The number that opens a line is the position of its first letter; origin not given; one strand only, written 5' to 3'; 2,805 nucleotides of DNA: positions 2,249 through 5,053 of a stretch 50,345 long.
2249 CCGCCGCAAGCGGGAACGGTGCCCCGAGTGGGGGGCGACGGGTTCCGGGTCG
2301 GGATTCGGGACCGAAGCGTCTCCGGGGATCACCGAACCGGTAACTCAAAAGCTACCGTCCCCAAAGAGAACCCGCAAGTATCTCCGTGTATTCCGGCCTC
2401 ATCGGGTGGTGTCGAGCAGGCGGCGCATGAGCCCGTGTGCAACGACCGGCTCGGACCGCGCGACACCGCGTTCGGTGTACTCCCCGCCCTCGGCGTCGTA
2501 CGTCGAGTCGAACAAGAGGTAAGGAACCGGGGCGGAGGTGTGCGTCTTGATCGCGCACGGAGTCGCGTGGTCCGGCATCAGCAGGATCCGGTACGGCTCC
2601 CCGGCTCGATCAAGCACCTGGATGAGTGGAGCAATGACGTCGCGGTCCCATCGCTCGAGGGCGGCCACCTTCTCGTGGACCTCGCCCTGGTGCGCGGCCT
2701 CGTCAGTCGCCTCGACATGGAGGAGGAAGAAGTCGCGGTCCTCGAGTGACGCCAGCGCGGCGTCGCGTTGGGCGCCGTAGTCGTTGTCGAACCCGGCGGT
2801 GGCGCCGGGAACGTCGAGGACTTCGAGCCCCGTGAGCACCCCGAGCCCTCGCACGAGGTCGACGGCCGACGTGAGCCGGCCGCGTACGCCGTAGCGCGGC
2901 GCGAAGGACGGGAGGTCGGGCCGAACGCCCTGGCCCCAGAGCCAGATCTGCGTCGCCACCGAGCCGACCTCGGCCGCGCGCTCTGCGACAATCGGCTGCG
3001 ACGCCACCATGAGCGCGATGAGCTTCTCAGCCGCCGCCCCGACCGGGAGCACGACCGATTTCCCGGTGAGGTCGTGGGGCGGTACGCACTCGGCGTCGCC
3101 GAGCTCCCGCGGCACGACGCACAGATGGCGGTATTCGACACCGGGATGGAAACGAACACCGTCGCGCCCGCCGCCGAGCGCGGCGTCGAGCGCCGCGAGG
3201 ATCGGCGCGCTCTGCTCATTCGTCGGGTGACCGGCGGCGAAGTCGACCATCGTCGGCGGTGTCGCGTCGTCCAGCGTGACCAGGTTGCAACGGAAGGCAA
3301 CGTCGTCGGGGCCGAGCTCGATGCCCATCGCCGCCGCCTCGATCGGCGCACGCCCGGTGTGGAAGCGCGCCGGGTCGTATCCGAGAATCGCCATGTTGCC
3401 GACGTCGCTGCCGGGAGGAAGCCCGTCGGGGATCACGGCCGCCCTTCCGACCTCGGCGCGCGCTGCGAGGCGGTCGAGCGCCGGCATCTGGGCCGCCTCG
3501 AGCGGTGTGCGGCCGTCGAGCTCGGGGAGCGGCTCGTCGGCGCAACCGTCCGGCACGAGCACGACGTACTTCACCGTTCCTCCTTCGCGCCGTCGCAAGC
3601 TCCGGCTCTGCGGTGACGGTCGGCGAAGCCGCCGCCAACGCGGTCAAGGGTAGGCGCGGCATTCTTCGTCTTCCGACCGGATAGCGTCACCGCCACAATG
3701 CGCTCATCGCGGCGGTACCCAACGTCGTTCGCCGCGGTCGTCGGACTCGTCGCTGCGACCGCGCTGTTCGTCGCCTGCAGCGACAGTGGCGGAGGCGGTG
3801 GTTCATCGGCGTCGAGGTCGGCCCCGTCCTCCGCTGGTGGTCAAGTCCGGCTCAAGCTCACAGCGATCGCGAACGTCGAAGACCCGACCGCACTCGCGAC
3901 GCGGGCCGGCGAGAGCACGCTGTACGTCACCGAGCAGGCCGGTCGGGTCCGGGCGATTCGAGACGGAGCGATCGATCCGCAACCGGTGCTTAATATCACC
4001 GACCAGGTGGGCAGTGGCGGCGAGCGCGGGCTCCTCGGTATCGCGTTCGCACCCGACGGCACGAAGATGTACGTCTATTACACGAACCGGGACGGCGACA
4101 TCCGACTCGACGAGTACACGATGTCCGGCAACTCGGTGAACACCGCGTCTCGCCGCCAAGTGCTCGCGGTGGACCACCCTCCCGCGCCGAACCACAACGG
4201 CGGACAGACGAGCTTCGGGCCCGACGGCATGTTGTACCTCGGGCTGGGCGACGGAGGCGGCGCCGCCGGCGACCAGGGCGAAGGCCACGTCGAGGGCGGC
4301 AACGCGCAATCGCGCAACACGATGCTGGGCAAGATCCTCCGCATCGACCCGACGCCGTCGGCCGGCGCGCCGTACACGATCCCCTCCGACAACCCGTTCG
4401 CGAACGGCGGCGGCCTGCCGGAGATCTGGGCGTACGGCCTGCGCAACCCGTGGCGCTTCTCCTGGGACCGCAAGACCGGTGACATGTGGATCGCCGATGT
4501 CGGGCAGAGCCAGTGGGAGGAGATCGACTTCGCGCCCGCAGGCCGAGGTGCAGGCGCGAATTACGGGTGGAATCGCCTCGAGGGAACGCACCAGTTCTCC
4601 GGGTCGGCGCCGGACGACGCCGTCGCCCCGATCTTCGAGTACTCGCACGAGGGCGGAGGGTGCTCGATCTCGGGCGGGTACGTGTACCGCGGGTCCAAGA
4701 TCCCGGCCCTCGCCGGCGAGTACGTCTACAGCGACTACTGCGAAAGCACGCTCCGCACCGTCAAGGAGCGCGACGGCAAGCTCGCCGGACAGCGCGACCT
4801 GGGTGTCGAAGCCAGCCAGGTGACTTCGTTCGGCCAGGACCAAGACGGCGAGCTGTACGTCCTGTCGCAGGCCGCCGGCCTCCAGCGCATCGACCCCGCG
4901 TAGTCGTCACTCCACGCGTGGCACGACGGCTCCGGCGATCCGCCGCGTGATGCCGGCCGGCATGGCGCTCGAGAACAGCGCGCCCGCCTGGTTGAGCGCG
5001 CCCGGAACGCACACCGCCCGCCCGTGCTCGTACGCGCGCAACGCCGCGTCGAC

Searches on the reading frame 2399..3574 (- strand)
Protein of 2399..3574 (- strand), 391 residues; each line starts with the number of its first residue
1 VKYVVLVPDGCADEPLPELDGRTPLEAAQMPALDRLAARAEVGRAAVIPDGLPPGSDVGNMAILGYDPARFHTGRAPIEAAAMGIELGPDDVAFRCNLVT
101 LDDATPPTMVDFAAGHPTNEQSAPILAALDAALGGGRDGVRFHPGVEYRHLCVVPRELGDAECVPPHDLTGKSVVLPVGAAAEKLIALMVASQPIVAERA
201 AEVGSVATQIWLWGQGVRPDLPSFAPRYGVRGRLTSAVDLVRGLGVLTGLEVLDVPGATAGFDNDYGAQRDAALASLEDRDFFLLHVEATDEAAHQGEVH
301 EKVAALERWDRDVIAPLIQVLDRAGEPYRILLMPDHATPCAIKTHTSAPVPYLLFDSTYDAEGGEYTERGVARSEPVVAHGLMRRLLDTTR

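Call 15: search_protein_families(library=pfam, proteins=[window:2399-3574:-])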
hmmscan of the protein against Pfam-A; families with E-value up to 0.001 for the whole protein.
window:2399-3574:- (391 aa): 2 families
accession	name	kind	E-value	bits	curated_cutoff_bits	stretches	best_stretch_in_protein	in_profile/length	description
PF10143.14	PhosphMutase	-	4.5e-46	157.3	21.5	1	37-197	1-165/170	2,3-bisphosphoglycerate-independent phosphoglycerate mutase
PF01676.23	Metalloenzyme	-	5.4e-32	111.7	24.3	1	1-361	1-227/252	Metalloenzyme superfamily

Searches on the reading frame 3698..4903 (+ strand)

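Call 15: search_protein_families(library=pfam, proteins=[window:3698-4903:+])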
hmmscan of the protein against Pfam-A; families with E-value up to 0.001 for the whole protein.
window:3698-4903:+ (401 aa): 1 family
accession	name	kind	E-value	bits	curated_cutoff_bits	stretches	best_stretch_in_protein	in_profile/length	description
PF07995.17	GSDH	-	2.2e-41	142.7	25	1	61-392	2-325/332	Glucose / Sorbosone dehydrogenase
